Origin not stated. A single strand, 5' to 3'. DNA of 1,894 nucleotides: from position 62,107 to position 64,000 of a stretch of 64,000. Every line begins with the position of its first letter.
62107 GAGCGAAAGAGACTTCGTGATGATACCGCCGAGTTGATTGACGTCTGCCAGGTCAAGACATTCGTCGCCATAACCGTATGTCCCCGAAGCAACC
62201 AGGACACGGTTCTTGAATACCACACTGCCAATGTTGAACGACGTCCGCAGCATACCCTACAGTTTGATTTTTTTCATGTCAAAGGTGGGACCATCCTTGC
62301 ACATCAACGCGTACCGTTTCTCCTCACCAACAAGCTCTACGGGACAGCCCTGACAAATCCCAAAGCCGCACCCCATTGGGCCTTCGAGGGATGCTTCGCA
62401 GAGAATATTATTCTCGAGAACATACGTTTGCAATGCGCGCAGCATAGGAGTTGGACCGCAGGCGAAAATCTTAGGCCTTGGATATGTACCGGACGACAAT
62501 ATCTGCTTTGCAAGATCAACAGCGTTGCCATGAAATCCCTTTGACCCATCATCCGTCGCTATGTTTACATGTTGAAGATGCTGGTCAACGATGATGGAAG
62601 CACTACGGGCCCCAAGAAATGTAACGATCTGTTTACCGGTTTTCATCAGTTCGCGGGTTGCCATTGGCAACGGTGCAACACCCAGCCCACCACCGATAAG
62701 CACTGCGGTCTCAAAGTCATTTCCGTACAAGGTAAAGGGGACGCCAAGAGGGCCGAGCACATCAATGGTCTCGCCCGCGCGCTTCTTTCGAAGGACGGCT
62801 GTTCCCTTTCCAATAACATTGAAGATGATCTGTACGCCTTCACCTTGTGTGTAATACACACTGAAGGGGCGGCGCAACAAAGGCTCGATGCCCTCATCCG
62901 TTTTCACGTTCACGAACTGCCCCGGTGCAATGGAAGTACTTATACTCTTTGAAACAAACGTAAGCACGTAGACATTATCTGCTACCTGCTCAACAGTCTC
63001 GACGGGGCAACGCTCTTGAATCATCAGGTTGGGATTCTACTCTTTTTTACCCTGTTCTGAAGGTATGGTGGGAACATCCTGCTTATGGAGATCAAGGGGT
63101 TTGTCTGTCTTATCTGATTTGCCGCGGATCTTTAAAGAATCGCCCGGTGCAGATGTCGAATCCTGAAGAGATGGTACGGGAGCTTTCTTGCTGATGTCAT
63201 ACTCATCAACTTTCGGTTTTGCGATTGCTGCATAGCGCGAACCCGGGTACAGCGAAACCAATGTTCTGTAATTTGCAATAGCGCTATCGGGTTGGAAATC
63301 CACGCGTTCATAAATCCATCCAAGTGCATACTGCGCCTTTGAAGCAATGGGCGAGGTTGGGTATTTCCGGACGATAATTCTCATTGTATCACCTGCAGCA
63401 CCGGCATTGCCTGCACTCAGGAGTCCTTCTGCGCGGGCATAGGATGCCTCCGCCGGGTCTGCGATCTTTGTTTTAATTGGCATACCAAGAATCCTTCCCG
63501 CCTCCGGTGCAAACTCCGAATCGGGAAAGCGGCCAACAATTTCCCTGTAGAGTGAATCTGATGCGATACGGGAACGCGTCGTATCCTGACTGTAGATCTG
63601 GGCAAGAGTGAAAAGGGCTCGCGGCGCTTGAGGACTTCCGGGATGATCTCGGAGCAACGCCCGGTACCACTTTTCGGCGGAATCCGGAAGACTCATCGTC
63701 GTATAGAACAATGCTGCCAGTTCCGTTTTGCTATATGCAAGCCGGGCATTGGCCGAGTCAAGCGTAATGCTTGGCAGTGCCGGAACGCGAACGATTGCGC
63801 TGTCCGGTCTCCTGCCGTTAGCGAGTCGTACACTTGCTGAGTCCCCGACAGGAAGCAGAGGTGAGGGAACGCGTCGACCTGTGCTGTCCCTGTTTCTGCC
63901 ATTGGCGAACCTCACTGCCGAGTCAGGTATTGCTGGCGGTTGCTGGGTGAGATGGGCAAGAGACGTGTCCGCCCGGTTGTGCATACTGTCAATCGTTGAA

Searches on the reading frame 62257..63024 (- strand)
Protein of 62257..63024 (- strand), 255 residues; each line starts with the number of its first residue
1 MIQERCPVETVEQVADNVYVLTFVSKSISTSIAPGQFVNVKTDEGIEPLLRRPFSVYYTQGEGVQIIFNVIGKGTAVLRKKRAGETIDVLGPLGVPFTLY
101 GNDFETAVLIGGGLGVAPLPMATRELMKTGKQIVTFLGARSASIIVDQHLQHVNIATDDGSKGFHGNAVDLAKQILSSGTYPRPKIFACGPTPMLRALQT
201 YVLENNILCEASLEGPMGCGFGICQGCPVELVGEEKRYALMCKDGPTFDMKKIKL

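Call 28: search_protein_families(library=pfam, proteins=[window:62257-63024:-], max_evalue=0.001)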
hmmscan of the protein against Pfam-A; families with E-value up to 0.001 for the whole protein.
window:62257-63024:- (255 aa): 2 families
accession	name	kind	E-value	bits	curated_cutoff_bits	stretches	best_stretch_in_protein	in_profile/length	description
PF10418.14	DHODB_Fe-S_bind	-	6.3e-10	39.1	23.9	1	216-253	3-40/41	Iron-sulfur cluster binding domain of dihydroorotate dehydrogenase B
PF00175.26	NAD_binding_1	-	0.00084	20.4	22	0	109-198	1-107/109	Oxidoreductase NAD-binding domain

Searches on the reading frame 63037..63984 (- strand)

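Call 28: search_protein_families(library=pfam, proteins=[window:63037-63984:-], max_evalue=0.001)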
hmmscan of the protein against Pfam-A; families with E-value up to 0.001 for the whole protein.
window:63037-63984:- (315 aa): 5 families
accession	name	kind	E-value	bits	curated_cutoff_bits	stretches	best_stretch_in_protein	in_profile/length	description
PF13428.12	TPR_14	-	3.1e-09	37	23.5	0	91-120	8-37/44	Tetratricopeptide repeat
PF13525.12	YfiO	-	5.9e-09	36.4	25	0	75-135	133-192/203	Outer membrane lipoprotein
PF13174.12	TPR_6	-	8.4e-09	35.9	26.3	0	217-249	2-33/33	Tetratricopeptide repeat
PF13432.12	TPR_16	-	2.4e-05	25.1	32.7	0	100-131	13-41/65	Tetratricopeptide repeat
PF13512.12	TPR_18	-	6.6e-05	23.5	21.9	0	131-163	111-142/145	Tetratricopeptide repeat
